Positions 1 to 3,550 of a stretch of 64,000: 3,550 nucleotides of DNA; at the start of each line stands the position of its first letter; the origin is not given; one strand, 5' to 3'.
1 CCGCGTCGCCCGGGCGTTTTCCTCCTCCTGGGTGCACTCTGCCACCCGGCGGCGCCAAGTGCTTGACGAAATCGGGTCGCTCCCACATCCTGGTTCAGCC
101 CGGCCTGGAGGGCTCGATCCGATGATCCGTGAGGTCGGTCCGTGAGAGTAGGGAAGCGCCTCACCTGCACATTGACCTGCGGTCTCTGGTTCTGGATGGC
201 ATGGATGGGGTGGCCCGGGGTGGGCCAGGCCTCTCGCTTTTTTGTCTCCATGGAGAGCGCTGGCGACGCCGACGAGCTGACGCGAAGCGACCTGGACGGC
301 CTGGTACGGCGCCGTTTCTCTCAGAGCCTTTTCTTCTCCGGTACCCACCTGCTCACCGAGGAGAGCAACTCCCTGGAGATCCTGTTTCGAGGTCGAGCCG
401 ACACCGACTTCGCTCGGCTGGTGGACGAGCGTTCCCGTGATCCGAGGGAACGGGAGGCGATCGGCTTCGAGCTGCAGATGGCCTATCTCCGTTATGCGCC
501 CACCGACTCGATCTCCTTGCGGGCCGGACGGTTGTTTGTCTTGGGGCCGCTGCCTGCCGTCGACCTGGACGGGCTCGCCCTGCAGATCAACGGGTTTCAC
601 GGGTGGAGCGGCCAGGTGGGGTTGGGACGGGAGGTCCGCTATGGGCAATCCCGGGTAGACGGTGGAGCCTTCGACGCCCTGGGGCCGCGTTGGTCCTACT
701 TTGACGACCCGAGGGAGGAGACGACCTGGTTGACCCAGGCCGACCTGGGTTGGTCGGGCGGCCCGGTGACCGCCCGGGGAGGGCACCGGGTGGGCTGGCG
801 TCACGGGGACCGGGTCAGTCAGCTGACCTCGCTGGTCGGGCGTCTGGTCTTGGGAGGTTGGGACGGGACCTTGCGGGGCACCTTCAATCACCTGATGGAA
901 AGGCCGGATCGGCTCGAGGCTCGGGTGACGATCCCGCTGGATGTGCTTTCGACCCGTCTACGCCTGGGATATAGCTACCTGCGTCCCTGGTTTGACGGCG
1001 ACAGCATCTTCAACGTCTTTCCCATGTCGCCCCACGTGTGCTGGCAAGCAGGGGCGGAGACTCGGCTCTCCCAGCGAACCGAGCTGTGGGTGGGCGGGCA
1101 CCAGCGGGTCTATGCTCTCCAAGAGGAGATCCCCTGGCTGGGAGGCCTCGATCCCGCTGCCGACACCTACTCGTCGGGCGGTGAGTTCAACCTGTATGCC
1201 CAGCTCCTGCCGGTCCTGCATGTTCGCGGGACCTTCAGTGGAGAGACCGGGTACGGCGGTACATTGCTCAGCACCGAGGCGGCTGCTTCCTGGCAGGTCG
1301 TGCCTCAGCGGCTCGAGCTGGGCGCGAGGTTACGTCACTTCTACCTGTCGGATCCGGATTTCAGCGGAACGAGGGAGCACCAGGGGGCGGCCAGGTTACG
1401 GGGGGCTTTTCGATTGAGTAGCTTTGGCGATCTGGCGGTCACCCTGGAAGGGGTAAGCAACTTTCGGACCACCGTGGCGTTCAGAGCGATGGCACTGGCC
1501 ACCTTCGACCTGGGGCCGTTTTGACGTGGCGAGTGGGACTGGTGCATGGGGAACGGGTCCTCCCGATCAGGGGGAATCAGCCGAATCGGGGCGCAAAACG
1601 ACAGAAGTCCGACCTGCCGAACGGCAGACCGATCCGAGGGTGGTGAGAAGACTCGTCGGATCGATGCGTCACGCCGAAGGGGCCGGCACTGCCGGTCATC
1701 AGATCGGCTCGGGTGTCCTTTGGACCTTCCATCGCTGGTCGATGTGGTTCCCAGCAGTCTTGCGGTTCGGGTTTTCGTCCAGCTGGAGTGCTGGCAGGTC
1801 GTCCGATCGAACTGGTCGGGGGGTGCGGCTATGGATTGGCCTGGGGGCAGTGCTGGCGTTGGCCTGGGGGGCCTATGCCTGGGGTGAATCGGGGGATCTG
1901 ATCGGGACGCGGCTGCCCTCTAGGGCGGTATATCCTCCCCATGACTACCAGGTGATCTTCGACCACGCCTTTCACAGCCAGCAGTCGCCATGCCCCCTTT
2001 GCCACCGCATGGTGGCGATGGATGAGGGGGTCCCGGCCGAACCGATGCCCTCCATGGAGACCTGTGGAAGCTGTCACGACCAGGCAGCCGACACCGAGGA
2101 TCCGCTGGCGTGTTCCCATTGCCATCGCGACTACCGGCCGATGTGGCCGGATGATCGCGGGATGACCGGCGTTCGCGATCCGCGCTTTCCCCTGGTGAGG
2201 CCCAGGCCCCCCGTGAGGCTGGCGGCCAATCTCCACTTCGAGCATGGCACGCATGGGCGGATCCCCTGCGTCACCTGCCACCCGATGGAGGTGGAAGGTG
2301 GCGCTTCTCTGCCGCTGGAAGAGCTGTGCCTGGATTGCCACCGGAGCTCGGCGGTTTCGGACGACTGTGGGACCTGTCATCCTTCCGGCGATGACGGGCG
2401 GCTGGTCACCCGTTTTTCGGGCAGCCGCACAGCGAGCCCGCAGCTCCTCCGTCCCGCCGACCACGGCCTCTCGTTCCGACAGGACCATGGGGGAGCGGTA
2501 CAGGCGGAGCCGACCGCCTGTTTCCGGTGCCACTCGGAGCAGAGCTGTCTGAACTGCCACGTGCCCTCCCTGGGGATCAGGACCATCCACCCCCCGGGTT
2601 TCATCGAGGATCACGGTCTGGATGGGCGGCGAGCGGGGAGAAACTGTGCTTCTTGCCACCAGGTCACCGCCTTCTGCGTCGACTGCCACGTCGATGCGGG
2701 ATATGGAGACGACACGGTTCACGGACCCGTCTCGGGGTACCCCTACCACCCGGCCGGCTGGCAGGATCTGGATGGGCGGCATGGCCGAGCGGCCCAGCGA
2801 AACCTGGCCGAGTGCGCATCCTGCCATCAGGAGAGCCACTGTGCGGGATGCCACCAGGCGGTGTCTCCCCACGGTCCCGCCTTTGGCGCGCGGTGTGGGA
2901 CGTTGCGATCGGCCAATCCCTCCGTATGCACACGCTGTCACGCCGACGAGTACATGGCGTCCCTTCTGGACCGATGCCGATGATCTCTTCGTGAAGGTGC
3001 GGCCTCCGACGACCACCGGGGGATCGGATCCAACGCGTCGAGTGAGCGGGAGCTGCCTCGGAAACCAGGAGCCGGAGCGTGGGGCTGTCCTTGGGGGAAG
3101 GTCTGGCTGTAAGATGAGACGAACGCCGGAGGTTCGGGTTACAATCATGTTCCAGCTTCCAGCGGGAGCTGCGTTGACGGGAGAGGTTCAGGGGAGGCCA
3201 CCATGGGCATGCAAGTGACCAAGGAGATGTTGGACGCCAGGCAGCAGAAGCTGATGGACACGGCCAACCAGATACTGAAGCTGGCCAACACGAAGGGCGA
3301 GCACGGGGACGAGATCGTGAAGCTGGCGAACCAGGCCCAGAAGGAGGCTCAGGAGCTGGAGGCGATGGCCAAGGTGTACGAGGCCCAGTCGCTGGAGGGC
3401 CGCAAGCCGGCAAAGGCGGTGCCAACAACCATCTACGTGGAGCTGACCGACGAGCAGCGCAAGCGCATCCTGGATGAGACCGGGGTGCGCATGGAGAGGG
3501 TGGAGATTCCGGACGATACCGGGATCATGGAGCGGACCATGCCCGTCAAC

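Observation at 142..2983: Possible porin-cytochrome pair: outer-membrane barrel-like ORF followed 2 nt later by a ~13-haem cytochrome c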

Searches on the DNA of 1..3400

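Call 54: search_rna_families(source=window, start=1, end=3400, threshold=evalue, max_evalue=1)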
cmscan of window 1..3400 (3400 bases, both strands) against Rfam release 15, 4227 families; matches with E-value up to 1: 1.
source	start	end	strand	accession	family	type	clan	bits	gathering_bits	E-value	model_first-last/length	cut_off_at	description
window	93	168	-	RF01142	sR19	Gene; snRNA; snoRNA; CD-box;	-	16.5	45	0.94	1-63/63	no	Small nucleolar RNA sR19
